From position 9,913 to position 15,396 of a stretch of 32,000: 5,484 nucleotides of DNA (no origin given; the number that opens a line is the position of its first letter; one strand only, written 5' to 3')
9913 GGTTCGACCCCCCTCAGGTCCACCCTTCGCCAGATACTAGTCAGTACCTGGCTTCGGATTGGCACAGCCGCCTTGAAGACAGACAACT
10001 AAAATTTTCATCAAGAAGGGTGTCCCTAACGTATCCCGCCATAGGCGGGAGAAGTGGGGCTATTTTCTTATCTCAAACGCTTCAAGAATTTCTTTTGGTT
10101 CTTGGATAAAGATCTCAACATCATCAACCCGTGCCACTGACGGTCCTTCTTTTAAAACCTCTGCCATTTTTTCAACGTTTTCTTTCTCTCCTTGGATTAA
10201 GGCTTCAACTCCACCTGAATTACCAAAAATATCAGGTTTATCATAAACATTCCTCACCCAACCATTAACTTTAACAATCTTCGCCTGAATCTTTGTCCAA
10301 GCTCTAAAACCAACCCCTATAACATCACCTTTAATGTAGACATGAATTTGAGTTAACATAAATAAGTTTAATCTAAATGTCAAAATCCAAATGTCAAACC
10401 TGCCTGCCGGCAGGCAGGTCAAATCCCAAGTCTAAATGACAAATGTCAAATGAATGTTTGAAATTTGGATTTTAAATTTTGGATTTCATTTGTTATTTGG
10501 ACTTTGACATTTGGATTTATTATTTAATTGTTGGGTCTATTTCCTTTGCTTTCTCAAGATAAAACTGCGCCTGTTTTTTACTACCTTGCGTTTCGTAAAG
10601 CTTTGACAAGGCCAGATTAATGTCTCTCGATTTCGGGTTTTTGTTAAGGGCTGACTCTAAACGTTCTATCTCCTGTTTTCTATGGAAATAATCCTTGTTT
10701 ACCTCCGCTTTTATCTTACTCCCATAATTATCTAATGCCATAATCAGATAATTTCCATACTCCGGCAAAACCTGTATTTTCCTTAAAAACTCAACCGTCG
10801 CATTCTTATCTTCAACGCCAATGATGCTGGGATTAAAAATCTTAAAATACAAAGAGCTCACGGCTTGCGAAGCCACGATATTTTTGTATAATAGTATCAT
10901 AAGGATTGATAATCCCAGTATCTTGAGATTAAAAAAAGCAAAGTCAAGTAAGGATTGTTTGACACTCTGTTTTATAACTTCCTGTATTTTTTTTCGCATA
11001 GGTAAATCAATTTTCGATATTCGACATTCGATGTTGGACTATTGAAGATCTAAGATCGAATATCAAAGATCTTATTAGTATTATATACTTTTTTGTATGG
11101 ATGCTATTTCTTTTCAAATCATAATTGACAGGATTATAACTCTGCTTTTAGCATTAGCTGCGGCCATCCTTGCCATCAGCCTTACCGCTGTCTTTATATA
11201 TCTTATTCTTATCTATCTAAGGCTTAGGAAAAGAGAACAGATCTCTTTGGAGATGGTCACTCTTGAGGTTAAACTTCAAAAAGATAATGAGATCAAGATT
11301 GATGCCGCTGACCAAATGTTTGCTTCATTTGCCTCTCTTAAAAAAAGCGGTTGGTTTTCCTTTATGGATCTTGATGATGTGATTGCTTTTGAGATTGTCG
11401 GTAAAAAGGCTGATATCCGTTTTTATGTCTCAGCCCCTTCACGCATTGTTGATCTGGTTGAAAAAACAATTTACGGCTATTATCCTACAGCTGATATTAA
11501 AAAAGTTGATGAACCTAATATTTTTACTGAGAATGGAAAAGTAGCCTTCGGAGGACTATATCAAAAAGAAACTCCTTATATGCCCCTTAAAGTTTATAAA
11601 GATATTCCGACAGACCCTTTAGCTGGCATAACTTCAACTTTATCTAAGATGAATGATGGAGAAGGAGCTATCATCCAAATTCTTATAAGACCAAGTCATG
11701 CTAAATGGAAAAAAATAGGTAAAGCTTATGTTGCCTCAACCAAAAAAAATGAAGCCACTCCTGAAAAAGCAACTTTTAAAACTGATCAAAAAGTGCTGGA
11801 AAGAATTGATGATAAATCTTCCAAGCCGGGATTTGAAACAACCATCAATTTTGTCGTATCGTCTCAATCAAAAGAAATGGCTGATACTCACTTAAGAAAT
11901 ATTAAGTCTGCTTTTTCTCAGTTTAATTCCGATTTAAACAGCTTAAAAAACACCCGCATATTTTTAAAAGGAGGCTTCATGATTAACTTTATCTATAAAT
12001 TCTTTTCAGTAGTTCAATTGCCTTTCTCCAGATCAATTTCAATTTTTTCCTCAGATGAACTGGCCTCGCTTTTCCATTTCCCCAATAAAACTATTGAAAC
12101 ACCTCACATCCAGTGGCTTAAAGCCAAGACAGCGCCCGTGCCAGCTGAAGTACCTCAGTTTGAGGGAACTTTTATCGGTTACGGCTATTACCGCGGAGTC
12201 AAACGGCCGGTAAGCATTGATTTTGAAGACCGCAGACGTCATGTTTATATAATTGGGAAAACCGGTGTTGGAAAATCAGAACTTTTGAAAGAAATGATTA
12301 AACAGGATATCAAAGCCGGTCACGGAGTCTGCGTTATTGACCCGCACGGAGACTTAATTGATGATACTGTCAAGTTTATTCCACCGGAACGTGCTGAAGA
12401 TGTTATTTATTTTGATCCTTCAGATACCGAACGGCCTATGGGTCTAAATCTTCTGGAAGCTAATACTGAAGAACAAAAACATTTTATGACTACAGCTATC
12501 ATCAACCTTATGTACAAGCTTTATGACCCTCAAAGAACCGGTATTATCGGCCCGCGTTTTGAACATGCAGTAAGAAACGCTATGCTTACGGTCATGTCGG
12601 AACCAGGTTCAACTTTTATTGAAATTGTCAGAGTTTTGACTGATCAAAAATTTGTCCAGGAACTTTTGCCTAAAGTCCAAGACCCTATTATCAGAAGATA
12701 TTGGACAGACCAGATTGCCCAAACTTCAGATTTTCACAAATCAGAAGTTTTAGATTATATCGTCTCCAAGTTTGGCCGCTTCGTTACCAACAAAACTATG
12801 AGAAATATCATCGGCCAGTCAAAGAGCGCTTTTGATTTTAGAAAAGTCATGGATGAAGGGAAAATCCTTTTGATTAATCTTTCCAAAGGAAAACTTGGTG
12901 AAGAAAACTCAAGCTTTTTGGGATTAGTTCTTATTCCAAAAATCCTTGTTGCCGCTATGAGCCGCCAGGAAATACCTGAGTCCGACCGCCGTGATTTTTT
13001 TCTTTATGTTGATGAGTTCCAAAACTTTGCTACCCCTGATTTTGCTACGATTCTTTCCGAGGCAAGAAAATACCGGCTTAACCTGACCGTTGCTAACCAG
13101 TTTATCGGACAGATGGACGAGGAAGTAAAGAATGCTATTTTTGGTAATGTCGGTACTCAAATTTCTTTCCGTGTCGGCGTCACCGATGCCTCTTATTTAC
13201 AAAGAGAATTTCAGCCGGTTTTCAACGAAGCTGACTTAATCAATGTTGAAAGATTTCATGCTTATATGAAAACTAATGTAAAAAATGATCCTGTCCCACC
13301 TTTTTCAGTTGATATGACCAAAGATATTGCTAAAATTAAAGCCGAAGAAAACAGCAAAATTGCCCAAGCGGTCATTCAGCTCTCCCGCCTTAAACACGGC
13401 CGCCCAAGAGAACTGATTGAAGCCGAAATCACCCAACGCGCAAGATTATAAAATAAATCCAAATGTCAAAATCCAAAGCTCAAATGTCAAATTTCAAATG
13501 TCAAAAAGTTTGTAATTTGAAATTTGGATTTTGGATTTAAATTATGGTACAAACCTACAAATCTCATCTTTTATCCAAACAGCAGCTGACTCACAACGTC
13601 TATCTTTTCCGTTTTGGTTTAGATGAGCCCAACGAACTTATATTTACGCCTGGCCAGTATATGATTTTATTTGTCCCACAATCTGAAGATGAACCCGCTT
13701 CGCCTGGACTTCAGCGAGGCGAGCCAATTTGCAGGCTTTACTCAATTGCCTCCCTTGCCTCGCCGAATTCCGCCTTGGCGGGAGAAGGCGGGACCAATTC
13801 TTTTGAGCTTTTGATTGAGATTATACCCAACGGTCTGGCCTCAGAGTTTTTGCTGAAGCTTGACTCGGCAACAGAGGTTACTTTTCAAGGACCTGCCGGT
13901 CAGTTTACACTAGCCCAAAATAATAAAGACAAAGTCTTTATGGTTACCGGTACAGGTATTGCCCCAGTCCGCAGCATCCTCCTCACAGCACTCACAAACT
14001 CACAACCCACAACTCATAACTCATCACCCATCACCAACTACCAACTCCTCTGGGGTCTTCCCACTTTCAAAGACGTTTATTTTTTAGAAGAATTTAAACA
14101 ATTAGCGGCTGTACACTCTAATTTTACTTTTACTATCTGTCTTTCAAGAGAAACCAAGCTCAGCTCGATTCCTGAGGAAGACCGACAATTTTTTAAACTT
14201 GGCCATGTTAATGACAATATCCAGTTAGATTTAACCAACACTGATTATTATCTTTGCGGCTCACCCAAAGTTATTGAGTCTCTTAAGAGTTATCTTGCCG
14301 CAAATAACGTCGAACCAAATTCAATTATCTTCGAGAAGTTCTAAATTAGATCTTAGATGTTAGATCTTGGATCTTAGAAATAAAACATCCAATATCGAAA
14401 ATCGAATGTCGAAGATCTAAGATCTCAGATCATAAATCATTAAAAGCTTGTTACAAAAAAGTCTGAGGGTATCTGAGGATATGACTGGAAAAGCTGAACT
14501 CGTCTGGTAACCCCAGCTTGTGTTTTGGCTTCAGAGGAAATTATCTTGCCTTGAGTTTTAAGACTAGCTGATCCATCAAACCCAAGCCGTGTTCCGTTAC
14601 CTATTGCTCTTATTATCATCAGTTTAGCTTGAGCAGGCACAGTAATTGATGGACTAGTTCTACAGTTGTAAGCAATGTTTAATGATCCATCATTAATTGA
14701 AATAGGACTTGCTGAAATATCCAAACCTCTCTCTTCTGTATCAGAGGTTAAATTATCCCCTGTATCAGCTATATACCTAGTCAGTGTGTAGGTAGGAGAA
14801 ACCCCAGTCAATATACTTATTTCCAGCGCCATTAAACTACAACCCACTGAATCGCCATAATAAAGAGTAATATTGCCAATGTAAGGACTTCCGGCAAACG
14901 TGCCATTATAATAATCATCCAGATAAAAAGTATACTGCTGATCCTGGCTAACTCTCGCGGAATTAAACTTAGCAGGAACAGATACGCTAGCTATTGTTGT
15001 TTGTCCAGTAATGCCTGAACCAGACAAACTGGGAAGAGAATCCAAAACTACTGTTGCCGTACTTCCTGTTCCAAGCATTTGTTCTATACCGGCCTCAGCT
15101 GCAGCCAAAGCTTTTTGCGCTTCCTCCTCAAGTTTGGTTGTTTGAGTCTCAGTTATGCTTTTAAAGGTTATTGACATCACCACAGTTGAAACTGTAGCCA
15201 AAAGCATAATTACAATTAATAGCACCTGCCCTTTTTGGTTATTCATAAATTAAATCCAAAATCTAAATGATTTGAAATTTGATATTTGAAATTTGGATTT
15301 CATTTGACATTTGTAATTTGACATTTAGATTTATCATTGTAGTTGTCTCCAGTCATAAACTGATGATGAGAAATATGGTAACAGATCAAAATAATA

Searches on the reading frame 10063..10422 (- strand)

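Call 13: search_protein_families(library=pfam, proteins=[window:10063-10422:-], max_evalue=0.001)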
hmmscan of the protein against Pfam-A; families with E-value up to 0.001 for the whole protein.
window:10063-10422:- (120 aa): 1 family
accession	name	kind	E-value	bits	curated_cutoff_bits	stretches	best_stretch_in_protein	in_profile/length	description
PF00708.24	Acylphosphatase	-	5e-17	62.4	22.5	1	27-118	2-85/85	Acylphosphatase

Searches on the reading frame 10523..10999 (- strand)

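Call 13: search_protein_families(library=pfam, proteins=[window:10523-10999:-], max_evalue=0.001)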
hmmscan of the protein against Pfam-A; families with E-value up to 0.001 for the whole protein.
window:10523-10999:- (159 aa): 2 families
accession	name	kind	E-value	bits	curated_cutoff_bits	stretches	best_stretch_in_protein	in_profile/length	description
PF13181.12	TPR_8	-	4.4e-05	23.8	25.7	1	127-157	3-33/34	Tetratricopeptide repeat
PF14559.12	TPR_19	-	9.1e-05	23.2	25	1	111-156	11-56/68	Tetratricopeptide repeat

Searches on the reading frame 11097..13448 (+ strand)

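Call 13: search_protein_families(library=pfam, proteins=[window:11097-13448:+], max_evalue=0.001)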
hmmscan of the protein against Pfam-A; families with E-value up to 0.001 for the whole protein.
window:11097-13448:+ (784 aa): 4 families
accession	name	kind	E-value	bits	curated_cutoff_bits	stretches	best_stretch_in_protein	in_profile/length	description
PF01935.23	DUF87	-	3.7e-11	44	23.2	1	367-467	9-119/220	Helicase HerA, central domain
PF10412.15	TrwB_AAD_bind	-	8.1e-10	38.6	20.5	1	372-693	7-310/387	Type IV secretion-system coupling protein DNA-binding domain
PF02534.20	T4SS-DNA_transf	-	6.5e-07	29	20.1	1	545-676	220-347/468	Type IV secretory system Conjugative DNA transfer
PF12696.13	TraG-D_C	-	4.1e-06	27.2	22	1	636-699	4-70/126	TraM recognition site of TraD and TraG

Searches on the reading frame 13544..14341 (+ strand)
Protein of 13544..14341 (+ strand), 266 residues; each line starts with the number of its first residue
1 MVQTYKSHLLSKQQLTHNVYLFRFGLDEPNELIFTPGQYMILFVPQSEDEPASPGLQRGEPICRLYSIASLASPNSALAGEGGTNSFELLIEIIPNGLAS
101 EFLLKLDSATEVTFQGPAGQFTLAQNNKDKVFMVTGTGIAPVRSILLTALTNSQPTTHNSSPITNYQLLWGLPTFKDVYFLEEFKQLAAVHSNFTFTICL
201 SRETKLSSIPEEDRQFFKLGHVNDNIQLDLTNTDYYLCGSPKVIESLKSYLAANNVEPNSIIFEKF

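Call 13: search_protein_families(library=pfam, proteins=[window:13544-14341:+], max_evalue=0.001)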
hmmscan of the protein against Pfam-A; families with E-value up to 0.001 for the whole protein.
window:13544-14341:+ (266 aa): 2 families
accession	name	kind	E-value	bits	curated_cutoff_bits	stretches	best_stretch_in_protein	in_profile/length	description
PF00175.26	NAD_binding_1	-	4.5e-13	50.2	22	1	134-246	3-106/109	Oxidoreductase NAD-binding domain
PF00970.30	FAD_binding_6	-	2e-10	41.3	21.1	1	8-121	3-97/99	Oxidoreductase FAD-binding domain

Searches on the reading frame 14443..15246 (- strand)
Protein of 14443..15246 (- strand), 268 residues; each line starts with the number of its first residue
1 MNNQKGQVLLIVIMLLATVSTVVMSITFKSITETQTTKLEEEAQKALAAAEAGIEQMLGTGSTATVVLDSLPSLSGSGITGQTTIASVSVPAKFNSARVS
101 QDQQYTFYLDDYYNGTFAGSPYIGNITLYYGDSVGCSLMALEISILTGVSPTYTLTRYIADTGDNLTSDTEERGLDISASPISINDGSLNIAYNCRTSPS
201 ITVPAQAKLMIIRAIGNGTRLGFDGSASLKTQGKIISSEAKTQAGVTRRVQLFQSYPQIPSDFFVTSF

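Call 13: search_protein_families(library=pfam, proteins=[window:14443-15246:-], max_evalue=0.001)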
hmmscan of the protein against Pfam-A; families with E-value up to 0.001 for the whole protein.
window:14443-15246:- (268 aa): 1 family
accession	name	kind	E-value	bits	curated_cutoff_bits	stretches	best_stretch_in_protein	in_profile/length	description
PF14341.11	PilX_N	-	0.00092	19.6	25.5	0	5-55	1-51/51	PilX N-terminal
